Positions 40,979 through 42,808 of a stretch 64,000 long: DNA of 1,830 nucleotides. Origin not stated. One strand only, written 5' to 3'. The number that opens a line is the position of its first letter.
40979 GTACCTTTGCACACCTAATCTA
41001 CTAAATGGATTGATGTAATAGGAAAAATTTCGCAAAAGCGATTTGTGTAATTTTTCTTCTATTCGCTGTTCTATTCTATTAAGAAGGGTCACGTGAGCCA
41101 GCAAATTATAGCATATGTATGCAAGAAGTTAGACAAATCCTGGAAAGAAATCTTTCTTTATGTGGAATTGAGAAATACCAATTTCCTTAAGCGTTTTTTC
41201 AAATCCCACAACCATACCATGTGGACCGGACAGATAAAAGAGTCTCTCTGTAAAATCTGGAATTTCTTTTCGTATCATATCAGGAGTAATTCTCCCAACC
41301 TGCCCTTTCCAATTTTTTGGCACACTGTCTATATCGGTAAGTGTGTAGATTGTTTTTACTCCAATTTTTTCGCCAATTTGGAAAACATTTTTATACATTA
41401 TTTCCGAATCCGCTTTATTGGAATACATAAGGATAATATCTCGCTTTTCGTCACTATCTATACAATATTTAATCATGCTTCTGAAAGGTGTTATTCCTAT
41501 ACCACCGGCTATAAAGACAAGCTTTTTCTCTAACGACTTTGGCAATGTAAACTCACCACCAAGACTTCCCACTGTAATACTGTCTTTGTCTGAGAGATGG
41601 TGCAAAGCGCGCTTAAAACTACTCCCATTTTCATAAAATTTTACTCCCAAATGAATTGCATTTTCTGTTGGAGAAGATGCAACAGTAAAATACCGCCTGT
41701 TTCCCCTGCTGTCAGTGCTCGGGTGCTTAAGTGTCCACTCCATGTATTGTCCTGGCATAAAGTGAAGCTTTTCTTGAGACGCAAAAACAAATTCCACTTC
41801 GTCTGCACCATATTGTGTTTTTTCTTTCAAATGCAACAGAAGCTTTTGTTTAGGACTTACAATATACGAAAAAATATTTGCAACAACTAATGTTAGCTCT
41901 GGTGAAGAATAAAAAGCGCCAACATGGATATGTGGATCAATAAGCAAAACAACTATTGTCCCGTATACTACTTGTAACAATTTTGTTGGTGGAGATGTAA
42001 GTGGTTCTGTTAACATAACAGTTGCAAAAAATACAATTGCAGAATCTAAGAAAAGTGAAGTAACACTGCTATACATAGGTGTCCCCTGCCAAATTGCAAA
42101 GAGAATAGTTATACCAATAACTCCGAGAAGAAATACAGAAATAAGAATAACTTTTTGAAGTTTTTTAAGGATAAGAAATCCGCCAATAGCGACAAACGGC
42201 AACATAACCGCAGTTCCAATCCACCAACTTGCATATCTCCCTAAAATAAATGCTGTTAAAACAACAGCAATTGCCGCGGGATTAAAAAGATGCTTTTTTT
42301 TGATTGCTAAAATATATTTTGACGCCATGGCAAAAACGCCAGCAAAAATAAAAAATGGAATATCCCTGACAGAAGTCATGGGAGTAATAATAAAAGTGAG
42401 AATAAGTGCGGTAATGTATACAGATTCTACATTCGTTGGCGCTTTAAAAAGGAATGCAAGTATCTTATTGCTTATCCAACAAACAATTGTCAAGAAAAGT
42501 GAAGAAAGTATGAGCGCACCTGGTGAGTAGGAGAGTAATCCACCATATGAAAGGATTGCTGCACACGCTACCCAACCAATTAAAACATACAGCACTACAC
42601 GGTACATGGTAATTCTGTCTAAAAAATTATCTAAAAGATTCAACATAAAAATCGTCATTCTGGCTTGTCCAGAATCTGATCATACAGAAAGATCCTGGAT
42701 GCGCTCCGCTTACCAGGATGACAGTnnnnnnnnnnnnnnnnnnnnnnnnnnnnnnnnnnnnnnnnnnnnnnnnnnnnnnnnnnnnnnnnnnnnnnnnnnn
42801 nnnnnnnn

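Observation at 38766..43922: A compact, two-component-regulated, flavinylation-dependent membrane redox module: an RnfD/NqrB-FNR fusion, ApbE, and an FMN_bind protein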

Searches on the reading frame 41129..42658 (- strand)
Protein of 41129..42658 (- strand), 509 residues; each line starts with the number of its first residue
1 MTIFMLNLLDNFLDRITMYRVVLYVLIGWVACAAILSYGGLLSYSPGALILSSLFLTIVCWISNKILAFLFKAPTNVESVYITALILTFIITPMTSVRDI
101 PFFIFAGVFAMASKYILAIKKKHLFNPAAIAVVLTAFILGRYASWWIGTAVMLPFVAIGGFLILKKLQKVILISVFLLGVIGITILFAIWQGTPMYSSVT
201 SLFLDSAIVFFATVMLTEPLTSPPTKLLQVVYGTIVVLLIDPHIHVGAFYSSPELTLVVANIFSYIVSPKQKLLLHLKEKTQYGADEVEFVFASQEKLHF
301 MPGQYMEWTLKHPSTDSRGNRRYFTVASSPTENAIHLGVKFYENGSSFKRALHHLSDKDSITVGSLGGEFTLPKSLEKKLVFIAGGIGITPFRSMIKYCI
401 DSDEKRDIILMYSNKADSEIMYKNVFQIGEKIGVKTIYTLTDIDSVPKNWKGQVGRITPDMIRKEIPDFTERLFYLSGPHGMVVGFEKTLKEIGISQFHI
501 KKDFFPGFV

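Call 3: search_protein_families(library=pfam, proteins=[window:41129-42658:-], max_evalue=0.01)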
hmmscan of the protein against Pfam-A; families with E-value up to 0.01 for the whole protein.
window:41129-42658:- (509 aa): 4 families
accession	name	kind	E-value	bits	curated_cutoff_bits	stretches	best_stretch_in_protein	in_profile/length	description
PF00175.26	NAD_binding_1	-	1e-13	52.3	22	1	382-484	1-105/109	Oxidoreductase NAD-binding domain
PF00970.30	FAD_binding_6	-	2.4e-05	25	21.1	1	276-363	3-90/99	Oxidoreductase FAD-binding domain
PF03116.20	NQR2_RnfD_RnfE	-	0.00098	19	27.7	1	143-262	166-281/296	NQR2, RnfD, RnfE family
PF08030.17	NAD_binding_6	-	0.004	17.7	22.2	1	379-416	3-45/156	Ferric reductase NAD binding domain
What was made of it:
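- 41129..41842 (-): Residues 273-509 of the fusion protein: the cytoplasmic FNR-type FAD/NAD(P)H-binding module. NAD_binding_1 52.3 bits and FAD_binding_6 25.0 bits (call 3).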

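Call 4: search_protein_families(library=ncbifam, proteins=[window:41129-42658:-], max_evalue=0.01)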
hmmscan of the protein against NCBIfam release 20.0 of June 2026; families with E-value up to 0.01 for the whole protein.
window:41129-42658:- (509 aa): 22 families
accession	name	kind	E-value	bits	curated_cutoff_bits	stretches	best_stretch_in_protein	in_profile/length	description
NF009805.0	PRK13289.1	equivalog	1.3e-24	86.9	432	1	296-505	181-392/399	NO-inducible flavohemoprotein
NF058606.1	GlBtMonoRdsGbcB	equivalog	9.7e-20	70.8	500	1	285-498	26-240/362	glycine betaine monooxygenase reductase subunit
TIGR02160.1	PA_CoA_Oxy5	hypoth_equivalog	2e-18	66.4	420.8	1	295-505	28-241/352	1,2-phenylacetyl-CoA epoxidase subunit PaaE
NF005963.0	PRK08051.1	equivalog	7.5e-18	64.7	230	1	292-500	23-225/233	NAD(P)H-flavin reductase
NF007964.0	PRK10684.1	equivalog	5.6e-17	61.7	383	1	291-505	28-237/333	NADH oxidoreductase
NF040810.1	BenC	equivalog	7.6e-17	61.5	430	1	281-499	113-326/333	benzoate 1,2-dioxygenase electron transfer component BenC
NF008822.0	PRK11872.1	equivalog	4.9e-14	52.1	402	1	293-503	130-333/341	anthranilate 1,2-dioxygenase electron transfer component AntC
NF040830.1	sulfhyd_ShyC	equivalog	5.6e-13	48.7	600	1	295-425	34-156/288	NAD(P)-dependent hydrogenase/sulfhydrogenase 2 subunit gamma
NF045803.1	MethMoxFADbindMmoC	equivalog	1.9e-12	46.7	500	1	295-500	135-335/343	aromatic/alkene monooxygenase hydroxylase FAD-binding subunit MmoC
NF052252.1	flav_redu_LuxG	exception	3.7e-12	45.9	340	1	291-485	19-208/232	flavin mononucleotide reductase LuxG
NF006220.0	PRK08345.1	subfamily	2.8e-11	43.2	395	1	295-441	38-180/294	cytochrome-c3 hydrogenase subunit gamma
TIGR01941.1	nqrF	equivalog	4.3e-10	39.1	295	1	352-503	246-401/405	NADH:ubiquinone reductase (Na(+)-transporting) subunit F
TIGR02911.1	sulfite_red_B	equivalog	7.9e-10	38.3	288.6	1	287-498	18-217/261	anaerobic sulfite reductase subunit AsrB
NF000796.0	PRK00054.1-1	equivalog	4.4e-07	29.4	224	1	344-442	59-148/254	dihydroorotate dehydrogenase electron transfer subunit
NF040835.1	sulfhyd_HydG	equivalog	0.00025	20.4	650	1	296-457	46-201/292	NADPH-dependent hydrogenase/sulfhydrogenase 1 subunit gamma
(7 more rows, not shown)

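Call 5: find_homologous_proteins(query=window:41129-42658:-)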
Query window:41129-42658:- (509 aa): 7867 proteins with E <= 0.001 among 8000 candidates; the best 120 are listed.
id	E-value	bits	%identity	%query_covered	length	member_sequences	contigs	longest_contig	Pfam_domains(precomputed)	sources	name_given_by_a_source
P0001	0.0e+0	1120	100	99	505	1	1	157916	PF00175.27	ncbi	-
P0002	2.7e-217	740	65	99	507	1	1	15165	PF00175.27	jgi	-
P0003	1.1e-213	728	64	99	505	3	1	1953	PF00175.27,PF03116.21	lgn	-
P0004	8.8e-211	719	62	99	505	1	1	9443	PF00175.27,PF03116.21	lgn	-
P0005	1.1e-193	662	59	99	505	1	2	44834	PF00175.27,PF03116.21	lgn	-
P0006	1.8e-191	655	58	99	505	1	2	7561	PF00175.27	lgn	-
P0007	1.9e-191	655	58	99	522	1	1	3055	PF00175.27,PF03116.21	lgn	-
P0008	4.8e-190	650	58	99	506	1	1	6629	PF00175.27,PF03116.21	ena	-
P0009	8.0e-190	650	58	99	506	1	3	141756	PF00175.27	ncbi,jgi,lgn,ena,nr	ncbi:MAG TPA: hypothetical protein VND99_06285 [Candidatus Acidoferrales bacterium]|nr:hypothetical 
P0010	1.8e-189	649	56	99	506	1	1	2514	PF00175.27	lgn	-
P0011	2.1e-189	648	56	99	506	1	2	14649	PF00175.27,PF03116.21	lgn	-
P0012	7.2e-189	647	58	99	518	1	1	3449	PF00175.27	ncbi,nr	ncbi:MAG: oxidoreductase [Patescibacteria group bacterium]|nr:oxidoreductase [Patescibacteria group 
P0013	1.1e-188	646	56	99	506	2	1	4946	PF00175.27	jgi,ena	-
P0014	3.6e-188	644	56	99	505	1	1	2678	PF00175.27,PF03116.21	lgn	-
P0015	4.1e-188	644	57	98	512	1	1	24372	PF00175.27,PF03116.21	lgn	-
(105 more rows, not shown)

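Call 16: find_encoding_contigs(protein=P0001, flank=10000, max_places=3)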
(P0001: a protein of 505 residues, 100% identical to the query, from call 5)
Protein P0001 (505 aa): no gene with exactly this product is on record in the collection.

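Call 24: find_related_loci(query=A1, collection=genome_contigs, flank=8000)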
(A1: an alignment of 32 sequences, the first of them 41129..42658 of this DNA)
Query A1 (509 aa) in genome_contigs; peptide patterns used: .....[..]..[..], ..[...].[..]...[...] (x = any residue, [..] = any of these).
600 stretches matched a pattern (row limit reached: there are more); 436 encode a relative of the query (tblastn E <= 1e-3); the best 80 are kept; 80 distinct loci.
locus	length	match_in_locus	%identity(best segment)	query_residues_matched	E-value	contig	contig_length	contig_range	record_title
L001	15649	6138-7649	58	5-509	0e+0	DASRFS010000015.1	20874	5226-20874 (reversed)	MAG TPA_asm: Patescibacteria group bacterium isolate SMAG_U10038 k141_1689002, whole genome shotgun sequence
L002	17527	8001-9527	53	2-509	0e+0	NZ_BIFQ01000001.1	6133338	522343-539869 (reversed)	Dictyobacter aurantiacus strain S27 sequence1, whole genome shotgun sequence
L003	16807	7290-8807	55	5-509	1e-180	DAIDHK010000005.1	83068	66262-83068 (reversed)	MAG TPA_asm: Candidatus Levyibacteriota bacterium isolate clean343 NODE_5_length_83068_cov_11.519008, whole genome shotg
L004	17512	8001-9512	54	6-509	3e-177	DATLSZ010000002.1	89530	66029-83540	MAG TPA_asm: Candidatus Acidiferrales bacterium isolate SMAG_U13943 k141_94805, whole genome shotgun sequence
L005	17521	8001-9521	52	3-508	3e-174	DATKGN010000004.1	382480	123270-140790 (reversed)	MAG TPA_asm: Patescibacteria group bacterium isolate SMAG_U14552 k141_31954, whole genome shotgun sequence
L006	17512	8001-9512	51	5-508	9e-173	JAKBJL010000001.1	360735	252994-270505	MAG: bacterium isolate DBS2-5.bin62 NODE_3_length_360735_cov_7.981462, whole genome shotgun sequence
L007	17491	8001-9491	52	3-509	1e-169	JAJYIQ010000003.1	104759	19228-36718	MAG: bacterium isolate DBS2-1.bin128 NODE_321_length_104759_cov_14.657093, whole genome shotgun sequence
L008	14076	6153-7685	51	3-509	3e-169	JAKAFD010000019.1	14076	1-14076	MAG: bacterium isolate WY1.bin77 NODE_6724_length_14076_cov_3.143093, whole genome shotgun sequence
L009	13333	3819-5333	50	5-508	3e-169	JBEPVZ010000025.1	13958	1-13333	MAG: Candidatus Daviesbacteria bacterium isolate 22E.vamb.044 NODE_3802_length_13958_cov_6.964900, whole genome shotgun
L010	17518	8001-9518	51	5-509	2e-166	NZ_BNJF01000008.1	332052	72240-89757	Ktedonospora formicarum strain SOSP1-1 sequence08, whole genome shotgun sequence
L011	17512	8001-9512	50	6-509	2e-166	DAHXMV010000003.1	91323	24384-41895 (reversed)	MAG TPA_asm: Candidatus Amesbacteria bacterium isolate clean1627 NODE_3_length_91323_cov_18.121024, whole genome shotgun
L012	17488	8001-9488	52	5-509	1e-165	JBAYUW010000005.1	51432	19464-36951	MAG: Candidatus Paceibacterota bacterium isolate SO_2016_LW3_45 scaffold00970_LW162_2016, whole genome shotgun sequence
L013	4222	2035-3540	51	5-507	4e-171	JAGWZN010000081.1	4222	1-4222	MAG: Patescibacteria group bacterium isolate REEB54 contig-150_28673, whole genome shotgun sequence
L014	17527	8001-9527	52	5-509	2e-163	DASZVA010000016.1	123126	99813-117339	MAG TPA_asm: Candidatus Peribacteraceae bacterium isolate SMAG_U6119 k141_573465, whole genome shotgun sequence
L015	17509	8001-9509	49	5-507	2e-163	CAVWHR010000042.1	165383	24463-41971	MAG: uncultured Chloroflexia bacterium isolate MFD01299.bin.2.145 genome assembly, contig: contig_7612, whole genome sho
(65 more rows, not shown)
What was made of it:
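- Closest known: Nqr/Rnf-like complex. Same: Ktedonobacteria homologues are 51-53% identical to the window protein (calls 5, 24).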

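Call 29: predict_structure(alignment_id=A1)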
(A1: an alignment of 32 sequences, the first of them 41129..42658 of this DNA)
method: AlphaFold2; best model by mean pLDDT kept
length: 509 residues; sequences in the alignment: 32
mean_pLDDT: 83.8   pTM: 0.78
mean pLDDT of the five models: 83.8, 83.5, 83.0, 82.8, 80.8
residues with pLDDT >= 90: 201; 70-90: 237; 50-70: 56; < 50: 15
segments of 3 or more residues with pLDDT < 50: 1-5, 245-250, 506-509
pLDDT, mean of each block of 10 residues (from residue 1): 52 71 92 94 92 95 89 75 91 88 90 74 68 75 82 93 85 90 88 87 86 81 79 79 50 63 61 83 86 81 87 77 87 90 83 87 80 92 92 95 95 91 94 95 90 92 95 91 90 93 58
secondary structure, 60 per line:
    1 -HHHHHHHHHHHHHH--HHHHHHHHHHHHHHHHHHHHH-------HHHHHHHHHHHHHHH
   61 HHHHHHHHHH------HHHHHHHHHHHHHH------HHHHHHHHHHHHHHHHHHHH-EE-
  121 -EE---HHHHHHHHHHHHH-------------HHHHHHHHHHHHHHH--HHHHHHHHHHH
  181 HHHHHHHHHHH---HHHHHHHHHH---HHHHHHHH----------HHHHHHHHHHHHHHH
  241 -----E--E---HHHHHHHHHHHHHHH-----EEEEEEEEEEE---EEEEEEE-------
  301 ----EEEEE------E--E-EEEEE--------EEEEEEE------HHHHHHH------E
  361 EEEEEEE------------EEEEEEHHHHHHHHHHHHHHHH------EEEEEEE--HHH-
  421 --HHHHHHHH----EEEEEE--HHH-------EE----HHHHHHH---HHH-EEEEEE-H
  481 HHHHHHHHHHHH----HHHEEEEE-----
elements in order: H2-15 H18-38 H46-70 H77-90 H97-116 H127-139 H153-167 H170-191 H195-204 H208-215 H226-240 H253-267 E273-283 E287-293 E305-309 E321-325 E334-340 H347-353 E360-367 E380-385 H386-401 E408-414 H423-430 E435-440 H459-465 E473-478 H480-492 E500-504
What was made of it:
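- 41849..42658 (-): Residues 1-270 of the fusion protein: a 10-helix RnfD/NqrB-fold membrane domain, N-in and C-in, with no flavinylation loop. AF2 model with pLDDT 83.8 (call 29).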

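Call 40: find_encoding_contigs(protein=P0121, flank=3000, max_places=2)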
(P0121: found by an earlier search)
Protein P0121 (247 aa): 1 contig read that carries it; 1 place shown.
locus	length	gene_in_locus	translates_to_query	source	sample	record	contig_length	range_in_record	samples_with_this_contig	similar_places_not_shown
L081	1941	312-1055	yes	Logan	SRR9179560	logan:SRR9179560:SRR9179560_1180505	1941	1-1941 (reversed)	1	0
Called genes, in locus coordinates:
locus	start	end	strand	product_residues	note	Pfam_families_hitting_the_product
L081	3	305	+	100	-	?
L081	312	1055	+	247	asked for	PF02424:ApbE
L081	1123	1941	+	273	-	?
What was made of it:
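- Tried and rejected: Looking up P0001 found no contig, and the ApbE look-up returned only a 1.9-kb Logan contig (calls 16, 40).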

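Call 53: find_encoding_contigs(protein=P0002, flank=6000, max_places=2)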
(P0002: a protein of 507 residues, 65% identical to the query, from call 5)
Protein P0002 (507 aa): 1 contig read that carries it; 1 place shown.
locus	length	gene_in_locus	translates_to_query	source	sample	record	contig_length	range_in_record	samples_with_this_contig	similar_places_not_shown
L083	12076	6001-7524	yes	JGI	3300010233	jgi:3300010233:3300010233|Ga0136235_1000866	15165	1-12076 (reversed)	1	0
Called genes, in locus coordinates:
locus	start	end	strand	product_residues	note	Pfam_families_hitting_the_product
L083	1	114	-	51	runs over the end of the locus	-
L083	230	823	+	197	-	-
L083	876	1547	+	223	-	-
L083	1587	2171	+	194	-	-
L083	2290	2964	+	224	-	PF01797:Y1_Tnp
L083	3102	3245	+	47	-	-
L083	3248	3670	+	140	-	PF00903:Glyoxalase, PF22677:Ble-like_N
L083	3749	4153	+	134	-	-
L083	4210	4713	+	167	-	PF04205:FMN_bind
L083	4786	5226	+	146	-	PF04205:FMN_bind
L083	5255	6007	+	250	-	PF02424:ApbE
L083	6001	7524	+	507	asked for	PF00175:NAD_binding_1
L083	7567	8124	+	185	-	-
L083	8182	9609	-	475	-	PF08323:Glyco_transf_5, PF13439:Glyco_transf_4 (weak), PF00534:Glycos_transf_1, PF13692:Glyco_trans_1_4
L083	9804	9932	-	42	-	-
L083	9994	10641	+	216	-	-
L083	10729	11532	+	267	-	-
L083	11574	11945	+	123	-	PF00072:Response_reg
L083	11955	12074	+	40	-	?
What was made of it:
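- In L083 two unrelated genes, one on the opposite strand, lie in between (call 53).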

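Call 54: find_encoding_contigs(protein=P0005, flank=6000, max_places=2)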
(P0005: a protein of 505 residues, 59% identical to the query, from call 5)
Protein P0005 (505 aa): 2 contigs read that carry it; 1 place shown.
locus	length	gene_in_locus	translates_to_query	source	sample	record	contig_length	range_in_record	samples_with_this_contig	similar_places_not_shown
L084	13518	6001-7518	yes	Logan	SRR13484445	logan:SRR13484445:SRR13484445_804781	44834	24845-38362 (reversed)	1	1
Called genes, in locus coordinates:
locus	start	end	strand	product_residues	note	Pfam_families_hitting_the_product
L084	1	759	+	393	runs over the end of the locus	PF00083:Sugar_tr, PF07690:MFS_1, PF12832:MFS_1_like, PF13347:MFS_2, PF06779:MFS_4 (weak), PF07690:MFS_1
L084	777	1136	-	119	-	PF07883:Cupin_2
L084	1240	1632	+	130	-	-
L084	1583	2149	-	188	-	PF00027:cNMP_binding, PF13545:HTH_Crp_2, PF00325:Crp (weak)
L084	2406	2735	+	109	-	PF03779:SPW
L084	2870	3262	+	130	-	-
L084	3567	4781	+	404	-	PF14240:YHYH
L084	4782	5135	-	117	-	-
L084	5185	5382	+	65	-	-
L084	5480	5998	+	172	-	PF04205:FMN_bind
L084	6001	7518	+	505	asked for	PF03116:NQR2_RnfD_RnfE (faint), PF00175:NAD_binding_1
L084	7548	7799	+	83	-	-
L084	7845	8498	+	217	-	PF00702:Hydrolase, PF13419:HAD_2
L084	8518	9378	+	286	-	PF00892:EamA, PF05653:Mg_trans_NIPA (faint), PF00892:EamA, PF03151:TPT (weak)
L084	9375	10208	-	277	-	PF14016:DUF4232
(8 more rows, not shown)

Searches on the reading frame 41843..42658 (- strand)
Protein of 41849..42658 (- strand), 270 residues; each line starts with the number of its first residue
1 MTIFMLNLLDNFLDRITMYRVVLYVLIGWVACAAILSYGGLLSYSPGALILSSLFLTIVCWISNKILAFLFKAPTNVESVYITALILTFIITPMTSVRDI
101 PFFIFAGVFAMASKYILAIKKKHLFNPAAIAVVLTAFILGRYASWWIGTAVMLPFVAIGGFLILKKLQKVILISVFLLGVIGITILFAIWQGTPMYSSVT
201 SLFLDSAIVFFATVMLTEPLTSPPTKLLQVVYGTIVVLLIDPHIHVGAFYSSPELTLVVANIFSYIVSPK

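Call 22: search_solved_structures(query=A2, max_evalue=1, show_alignments=2)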
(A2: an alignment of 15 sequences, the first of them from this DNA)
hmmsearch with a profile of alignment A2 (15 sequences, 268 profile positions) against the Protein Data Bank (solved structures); distinct sequences matched with E-value up to 1: 1.
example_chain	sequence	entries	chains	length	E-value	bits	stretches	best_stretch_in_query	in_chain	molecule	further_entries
8ahx_D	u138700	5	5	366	0.015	18.2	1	152-237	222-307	Ion-translocating oxidoreductase complex subunit D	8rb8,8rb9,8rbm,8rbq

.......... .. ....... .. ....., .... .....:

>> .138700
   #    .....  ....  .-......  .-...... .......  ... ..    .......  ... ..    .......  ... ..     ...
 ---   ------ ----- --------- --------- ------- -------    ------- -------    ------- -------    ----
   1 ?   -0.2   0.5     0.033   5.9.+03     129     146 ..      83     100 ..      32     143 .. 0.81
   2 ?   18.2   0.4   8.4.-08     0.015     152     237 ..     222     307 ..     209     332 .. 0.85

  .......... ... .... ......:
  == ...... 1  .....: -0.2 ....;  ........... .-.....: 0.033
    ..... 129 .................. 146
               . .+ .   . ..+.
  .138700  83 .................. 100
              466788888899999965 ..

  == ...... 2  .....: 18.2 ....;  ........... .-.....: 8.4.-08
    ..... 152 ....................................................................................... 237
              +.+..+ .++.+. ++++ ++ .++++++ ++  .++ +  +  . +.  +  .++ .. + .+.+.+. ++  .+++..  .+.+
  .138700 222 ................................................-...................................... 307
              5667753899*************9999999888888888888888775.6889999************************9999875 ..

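Call 62: search_protein_representatives(protein=window:41849-42658:-)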
Query: 270 residues. Proteins with E-value up to 0.001 (for the whole library): 1437; up to 1e-10: 750; up to 1e-30: 350. The best 150 are listed.
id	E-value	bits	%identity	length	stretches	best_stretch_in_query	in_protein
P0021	6.5e-93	327.4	61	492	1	5-270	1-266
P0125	6.5e-69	248.8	49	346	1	6-270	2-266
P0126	2.0e-68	247.2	48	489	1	7-269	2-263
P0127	2.0e-66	240.7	48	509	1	5-270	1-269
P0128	2.2e-65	237.2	46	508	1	8-270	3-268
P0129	2.3e-65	237.1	45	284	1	5-270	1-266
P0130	1.9e-64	234.1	47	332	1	5-270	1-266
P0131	8.7e-64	232.0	47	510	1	5-268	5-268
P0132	2.1e-63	230.7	44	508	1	5-270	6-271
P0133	8.0e-61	222.3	46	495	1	5-270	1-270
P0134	1.7e-60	221.2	48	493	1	18-268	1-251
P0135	3.2e-60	220.3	50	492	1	18-270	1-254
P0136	7.8e-60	219.0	46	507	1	5-270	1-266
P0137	1.3e-59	218.4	45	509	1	5-270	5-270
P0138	1.8e-59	217.9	50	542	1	5-270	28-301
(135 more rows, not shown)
